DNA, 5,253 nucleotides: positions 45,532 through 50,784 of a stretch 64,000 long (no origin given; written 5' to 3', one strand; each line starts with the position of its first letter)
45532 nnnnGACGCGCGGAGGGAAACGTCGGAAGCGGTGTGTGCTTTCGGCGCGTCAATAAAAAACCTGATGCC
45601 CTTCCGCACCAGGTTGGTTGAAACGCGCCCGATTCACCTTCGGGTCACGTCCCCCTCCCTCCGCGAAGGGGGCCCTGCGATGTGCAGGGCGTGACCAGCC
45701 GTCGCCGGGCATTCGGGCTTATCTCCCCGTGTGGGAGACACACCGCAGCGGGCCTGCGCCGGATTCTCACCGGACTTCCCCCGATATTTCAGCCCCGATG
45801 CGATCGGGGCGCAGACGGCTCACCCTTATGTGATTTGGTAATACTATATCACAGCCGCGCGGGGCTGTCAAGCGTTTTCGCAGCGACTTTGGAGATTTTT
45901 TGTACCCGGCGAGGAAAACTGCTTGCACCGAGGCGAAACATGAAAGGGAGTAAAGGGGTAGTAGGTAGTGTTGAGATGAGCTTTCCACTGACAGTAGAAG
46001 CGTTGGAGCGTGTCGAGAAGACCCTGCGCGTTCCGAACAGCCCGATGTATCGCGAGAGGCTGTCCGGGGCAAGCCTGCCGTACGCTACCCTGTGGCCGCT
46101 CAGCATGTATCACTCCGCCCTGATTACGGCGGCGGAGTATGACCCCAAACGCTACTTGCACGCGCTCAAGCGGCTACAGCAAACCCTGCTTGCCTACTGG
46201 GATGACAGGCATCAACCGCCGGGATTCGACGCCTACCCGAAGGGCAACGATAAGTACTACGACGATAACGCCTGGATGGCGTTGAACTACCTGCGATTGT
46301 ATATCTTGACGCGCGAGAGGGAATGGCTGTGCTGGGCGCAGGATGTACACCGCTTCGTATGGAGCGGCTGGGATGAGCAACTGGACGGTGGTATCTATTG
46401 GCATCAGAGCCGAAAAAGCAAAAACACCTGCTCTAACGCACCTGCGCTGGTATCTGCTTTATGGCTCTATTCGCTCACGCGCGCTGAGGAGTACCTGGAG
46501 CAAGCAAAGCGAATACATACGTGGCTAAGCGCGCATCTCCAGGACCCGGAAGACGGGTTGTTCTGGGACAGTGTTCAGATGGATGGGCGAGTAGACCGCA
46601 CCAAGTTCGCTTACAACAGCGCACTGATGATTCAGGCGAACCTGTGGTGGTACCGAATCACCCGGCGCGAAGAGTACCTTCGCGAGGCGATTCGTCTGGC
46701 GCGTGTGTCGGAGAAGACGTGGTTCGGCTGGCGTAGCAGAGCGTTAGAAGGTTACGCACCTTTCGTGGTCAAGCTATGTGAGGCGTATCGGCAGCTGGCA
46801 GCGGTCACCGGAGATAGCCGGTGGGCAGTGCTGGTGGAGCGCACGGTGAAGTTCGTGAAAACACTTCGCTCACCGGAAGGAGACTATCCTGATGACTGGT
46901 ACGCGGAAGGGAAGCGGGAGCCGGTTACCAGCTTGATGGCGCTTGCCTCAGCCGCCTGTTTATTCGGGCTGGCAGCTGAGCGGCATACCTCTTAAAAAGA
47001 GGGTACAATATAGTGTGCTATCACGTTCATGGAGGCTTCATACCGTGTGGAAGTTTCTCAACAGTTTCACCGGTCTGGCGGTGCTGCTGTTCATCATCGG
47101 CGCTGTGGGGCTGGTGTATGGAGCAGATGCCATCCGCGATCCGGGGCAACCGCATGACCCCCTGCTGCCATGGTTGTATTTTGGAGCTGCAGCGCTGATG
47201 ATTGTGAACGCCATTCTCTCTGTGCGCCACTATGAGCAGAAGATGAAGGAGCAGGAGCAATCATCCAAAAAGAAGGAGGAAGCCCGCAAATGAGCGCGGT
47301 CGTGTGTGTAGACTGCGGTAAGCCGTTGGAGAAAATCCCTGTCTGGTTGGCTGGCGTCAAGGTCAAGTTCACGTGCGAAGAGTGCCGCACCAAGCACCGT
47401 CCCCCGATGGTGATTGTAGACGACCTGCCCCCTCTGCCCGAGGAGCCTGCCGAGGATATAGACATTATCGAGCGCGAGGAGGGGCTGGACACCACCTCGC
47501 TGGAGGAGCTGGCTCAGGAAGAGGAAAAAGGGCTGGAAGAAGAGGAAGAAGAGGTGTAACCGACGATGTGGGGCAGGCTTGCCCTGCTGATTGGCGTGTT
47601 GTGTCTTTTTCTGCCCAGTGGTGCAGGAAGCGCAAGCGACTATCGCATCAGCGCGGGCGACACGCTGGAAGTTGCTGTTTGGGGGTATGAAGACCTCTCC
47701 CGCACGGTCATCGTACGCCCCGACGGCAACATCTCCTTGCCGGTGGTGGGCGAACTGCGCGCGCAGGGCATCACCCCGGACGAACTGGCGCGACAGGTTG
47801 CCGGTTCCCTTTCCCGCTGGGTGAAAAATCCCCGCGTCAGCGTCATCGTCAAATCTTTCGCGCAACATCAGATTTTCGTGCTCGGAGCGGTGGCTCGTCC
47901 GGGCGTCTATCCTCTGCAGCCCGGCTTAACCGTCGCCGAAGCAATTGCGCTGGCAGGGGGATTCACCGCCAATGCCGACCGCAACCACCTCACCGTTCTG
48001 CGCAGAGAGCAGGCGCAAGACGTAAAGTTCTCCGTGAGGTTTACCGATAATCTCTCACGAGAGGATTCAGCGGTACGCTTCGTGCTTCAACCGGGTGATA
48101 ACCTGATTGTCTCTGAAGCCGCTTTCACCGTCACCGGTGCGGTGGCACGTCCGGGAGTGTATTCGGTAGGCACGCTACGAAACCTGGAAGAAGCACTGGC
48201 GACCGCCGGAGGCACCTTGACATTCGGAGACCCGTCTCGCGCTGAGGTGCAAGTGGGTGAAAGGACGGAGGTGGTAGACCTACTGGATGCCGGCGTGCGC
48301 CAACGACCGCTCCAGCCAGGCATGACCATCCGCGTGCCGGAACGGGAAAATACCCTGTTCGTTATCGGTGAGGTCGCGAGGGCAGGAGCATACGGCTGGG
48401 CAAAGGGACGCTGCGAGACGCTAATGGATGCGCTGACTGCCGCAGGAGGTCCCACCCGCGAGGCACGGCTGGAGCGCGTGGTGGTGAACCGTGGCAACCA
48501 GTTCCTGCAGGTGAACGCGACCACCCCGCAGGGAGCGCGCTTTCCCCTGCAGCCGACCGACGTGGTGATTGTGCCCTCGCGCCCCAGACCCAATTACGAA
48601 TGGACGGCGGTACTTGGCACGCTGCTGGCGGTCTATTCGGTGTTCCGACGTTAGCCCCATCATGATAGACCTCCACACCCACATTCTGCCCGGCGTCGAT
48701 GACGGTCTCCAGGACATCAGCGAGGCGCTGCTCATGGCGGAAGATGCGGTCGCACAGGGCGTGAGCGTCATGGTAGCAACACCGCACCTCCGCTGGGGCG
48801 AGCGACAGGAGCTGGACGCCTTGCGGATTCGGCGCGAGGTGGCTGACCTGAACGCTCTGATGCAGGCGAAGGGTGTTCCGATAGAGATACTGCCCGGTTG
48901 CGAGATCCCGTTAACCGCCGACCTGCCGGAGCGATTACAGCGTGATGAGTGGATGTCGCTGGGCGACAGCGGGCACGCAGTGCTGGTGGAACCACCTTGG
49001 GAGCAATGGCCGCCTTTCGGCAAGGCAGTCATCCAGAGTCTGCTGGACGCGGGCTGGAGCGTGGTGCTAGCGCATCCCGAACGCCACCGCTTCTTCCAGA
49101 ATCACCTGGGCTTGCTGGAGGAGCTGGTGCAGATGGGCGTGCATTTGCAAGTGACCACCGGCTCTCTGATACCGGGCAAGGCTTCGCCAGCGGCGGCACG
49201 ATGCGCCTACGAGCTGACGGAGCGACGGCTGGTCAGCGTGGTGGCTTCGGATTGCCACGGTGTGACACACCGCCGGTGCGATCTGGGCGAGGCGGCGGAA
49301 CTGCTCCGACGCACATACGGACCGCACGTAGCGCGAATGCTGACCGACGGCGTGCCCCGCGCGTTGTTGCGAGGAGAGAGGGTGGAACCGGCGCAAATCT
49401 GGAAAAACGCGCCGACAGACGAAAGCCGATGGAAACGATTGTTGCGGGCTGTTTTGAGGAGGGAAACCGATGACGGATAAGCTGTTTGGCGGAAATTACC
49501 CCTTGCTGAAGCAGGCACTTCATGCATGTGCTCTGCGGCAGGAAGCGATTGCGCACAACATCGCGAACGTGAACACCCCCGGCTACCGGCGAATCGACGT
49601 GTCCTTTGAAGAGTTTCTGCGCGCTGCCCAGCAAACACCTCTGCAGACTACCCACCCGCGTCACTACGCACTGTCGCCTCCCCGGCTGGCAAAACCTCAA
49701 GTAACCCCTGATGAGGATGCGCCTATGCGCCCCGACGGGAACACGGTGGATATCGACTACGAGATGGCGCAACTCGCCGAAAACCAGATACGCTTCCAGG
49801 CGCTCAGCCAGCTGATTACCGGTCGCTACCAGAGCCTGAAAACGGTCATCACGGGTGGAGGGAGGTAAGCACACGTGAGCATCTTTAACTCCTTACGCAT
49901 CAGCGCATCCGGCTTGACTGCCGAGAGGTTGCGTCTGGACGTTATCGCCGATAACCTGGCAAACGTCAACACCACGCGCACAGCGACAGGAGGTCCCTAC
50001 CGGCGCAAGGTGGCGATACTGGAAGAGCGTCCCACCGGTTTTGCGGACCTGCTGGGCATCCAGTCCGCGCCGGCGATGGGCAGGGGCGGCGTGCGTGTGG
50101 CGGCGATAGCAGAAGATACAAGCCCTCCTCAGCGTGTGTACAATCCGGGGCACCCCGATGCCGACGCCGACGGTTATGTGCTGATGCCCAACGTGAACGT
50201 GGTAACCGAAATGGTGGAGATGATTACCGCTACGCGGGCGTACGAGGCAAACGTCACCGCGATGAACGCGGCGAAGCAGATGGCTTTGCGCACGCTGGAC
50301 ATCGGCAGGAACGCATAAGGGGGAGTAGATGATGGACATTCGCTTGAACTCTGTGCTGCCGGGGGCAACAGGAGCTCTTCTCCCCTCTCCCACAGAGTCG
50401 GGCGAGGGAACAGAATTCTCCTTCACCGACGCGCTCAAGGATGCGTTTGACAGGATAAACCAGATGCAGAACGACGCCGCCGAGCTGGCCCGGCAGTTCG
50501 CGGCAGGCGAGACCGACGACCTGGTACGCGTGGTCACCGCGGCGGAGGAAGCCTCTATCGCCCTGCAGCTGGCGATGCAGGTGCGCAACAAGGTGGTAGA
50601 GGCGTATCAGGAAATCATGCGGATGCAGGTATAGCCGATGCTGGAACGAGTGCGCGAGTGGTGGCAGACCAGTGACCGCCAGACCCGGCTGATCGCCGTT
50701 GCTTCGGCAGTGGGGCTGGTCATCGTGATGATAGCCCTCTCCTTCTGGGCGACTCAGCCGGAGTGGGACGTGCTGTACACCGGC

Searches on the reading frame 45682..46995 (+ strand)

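Call 59: search_protein_families(library=pfam, proteins=[window:45682-46995:+], max_evalue=0.0001)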
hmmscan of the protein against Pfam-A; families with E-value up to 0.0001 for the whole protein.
window:45682-46995:+ (437 aa): 4 families
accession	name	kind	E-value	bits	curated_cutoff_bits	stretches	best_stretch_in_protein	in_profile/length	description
PF03663.20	Glyco_hydro_76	-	9.2e-33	114.7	25.9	1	136-349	34-257/366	Glycosyl hydrolase family 76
PF07221.17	GlcNAc_2-epim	-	4.9e-06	26.5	23.4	1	209-310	229-336/347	N-acylglucosamine 2-epimerase (GlcNAc 2-epimerase)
PF07470.19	Glyco_hydro_88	-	6.3e-06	25.9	26.6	1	138-299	29-180/352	Glycosyl Hydrolase Family 88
PF07944.18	Beta-AFase-like_GH127_cat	-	6.7e-05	22.5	24.9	0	192-281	173-257/376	Beta-L-arabinofuranosidase, GH127 catalytic domain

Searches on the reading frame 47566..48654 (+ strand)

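Call 59: search_protein_families(library=pfam, proteins=[window:47566-48654:+], max_evalue=0.0001)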
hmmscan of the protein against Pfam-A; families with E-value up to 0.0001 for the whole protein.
window:47566-48654:+ (362 aa): 3 families
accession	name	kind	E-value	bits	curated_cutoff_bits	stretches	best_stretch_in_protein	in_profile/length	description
PF10531.15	SLBB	-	1.1e-28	99.3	27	3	103-149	2-47/55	SLBB domain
PF22461.2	SLBB_2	-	3.6e-28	97.9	27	2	102-182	2-79/79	SLBB domain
PF02563.21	Poly_export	-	4.5e-24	84.9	28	1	22-95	3-76/77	Polysaccharide biosynthesis/export protein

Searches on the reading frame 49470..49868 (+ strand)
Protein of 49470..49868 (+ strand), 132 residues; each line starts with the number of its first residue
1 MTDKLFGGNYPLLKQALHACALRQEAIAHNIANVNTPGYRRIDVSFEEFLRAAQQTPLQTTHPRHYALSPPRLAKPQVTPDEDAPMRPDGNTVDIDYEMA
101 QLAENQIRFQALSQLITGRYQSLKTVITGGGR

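Call 86: search_protein_families(library=pfam, proteins=[window:49470-49868:+], max_evalue=0.00001)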
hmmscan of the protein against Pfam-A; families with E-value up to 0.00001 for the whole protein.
window:49470-49868:+ (132 aa): 1 family
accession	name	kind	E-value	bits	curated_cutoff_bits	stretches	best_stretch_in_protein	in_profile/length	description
PF00460.25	Flg_bb_rod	-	2.9e-07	30.8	20.7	1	16-40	7-31/31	Flagella basal body rod protein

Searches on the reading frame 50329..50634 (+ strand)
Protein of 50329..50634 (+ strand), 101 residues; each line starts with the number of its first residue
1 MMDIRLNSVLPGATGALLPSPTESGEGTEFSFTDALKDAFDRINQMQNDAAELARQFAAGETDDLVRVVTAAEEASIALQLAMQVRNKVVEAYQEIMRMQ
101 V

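Call 86: search_protein_families(library=pfam, proteins=[window:50329-50634:+], max_evalue=0.00001)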
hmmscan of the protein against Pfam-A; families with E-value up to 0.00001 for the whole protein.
window:50329-50634:+ (101 aa): 1 family
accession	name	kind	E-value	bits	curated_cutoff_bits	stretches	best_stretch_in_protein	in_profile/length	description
PF02049.23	FliE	-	4.2e-30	104.2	22.4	1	20-101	9-89/89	Flagellar hook-basal body complex protein FliE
